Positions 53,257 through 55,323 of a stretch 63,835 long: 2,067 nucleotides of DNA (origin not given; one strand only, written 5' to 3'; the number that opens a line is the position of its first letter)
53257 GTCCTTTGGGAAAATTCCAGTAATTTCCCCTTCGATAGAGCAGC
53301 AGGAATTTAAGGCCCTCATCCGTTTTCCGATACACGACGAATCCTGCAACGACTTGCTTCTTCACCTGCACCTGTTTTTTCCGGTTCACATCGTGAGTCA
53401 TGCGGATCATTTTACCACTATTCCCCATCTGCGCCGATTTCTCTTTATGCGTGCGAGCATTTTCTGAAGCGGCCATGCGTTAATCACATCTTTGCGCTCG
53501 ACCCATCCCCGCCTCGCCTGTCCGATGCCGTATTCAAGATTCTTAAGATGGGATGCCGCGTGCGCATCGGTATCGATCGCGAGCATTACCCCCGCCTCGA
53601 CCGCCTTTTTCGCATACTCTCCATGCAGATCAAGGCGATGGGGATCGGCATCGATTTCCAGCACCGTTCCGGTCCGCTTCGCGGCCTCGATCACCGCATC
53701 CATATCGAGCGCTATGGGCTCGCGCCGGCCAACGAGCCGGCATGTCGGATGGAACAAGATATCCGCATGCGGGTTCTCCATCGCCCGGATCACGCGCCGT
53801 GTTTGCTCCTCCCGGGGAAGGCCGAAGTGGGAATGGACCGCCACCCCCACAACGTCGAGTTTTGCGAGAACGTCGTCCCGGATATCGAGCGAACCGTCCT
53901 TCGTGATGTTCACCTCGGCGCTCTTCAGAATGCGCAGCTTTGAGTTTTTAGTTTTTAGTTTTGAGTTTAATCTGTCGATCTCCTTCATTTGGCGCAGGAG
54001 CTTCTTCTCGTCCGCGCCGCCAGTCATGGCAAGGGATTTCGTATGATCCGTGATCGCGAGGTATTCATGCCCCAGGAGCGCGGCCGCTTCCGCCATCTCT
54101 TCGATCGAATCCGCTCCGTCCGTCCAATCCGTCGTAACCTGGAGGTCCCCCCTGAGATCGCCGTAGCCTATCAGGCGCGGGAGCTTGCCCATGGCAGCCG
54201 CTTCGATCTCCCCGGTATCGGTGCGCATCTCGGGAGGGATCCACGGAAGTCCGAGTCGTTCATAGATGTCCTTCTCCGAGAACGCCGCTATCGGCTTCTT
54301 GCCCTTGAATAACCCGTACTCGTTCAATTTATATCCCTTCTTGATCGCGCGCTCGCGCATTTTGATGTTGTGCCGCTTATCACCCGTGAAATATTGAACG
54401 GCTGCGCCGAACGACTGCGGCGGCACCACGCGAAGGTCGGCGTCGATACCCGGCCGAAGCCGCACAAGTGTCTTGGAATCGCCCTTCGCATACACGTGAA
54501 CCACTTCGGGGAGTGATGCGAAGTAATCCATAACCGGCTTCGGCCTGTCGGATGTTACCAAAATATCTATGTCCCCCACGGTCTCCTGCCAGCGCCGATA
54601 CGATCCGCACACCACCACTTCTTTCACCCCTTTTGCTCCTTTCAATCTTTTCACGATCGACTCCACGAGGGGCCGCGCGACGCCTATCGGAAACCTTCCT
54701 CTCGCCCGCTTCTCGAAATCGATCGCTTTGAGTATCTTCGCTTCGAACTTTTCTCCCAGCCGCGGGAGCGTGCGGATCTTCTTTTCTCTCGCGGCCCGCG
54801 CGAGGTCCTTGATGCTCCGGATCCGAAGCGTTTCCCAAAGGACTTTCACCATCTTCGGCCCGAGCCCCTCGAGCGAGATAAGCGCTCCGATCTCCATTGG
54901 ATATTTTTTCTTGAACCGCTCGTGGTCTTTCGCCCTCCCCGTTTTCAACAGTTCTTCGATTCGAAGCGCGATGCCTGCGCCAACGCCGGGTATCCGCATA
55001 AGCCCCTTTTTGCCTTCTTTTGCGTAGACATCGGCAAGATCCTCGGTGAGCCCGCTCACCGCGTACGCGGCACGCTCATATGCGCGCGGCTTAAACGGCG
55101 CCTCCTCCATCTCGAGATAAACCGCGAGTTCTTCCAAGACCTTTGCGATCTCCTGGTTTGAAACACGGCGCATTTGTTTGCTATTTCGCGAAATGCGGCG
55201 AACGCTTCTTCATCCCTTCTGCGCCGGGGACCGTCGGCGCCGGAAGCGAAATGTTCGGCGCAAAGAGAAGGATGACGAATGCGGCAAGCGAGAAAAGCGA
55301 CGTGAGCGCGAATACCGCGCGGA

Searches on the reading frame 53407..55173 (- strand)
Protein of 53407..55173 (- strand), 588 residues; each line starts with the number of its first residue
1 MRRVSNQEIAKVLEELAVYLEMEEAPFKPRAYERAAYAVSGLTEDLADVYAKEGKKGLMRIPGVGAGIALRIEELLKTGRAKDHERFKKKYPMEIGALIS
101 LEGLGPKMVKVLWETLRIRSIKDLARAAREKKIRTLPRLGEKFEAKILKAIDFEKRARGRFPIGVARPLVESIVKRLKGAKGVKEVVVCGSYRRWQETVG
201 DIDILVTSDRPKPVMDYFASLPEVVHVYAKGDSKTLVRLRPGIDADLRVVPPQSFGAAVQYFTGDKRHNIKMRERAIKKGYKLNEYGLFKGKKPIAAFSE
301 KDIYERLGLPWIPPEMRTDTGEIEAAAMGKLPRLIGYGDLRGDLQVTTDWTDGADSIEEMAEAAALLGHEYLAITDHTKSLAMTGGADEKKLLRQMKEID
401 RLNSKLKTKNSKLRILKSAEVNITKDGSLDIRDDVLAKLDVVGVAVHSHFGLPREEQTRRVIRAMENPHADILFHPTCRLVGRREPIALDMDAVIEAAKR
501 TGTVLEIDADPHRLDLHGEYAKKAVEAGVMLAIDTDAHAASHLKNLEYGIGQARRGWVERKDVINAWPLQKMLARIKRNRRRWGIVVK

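Call 24: search_protein_families(library=pfam, proteins=[window:53407-55173:-], max_evalue=0.001)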
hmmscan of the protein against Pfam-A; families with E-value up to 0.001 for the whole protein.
window:53407-55173:- (588 aa): 6 families
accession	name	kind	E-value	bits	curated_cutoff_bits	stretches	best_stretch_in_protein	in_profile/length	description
PF14791.11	DNA_pol_B_thumb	-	5.3e-26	90.7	25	1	258-317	1-62/63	DNA polymerase beta thumb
PF14716.13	HHH_8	-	1.4e-18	67.5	30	1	5-80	2-72/73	Helix-hairpin-helix domain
PF14520.12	HHH_5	-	1.9e-09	38.3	27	1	97-150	3-54/57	Helix-hairpin-helix domain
PF14792.12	DNA_pol_B_palm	-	2.3e-07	31.5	25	1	172-211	13-52/113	DNA polymerase beta palm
PF02811.25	PHP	-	3.2e-05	24.8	26.4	1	343-424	1-66/164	PHP domain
PF01909.29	NTP_transf_2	-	0.00016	22.4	21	1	172-213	3-45/93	Nucleotidyltransferase domain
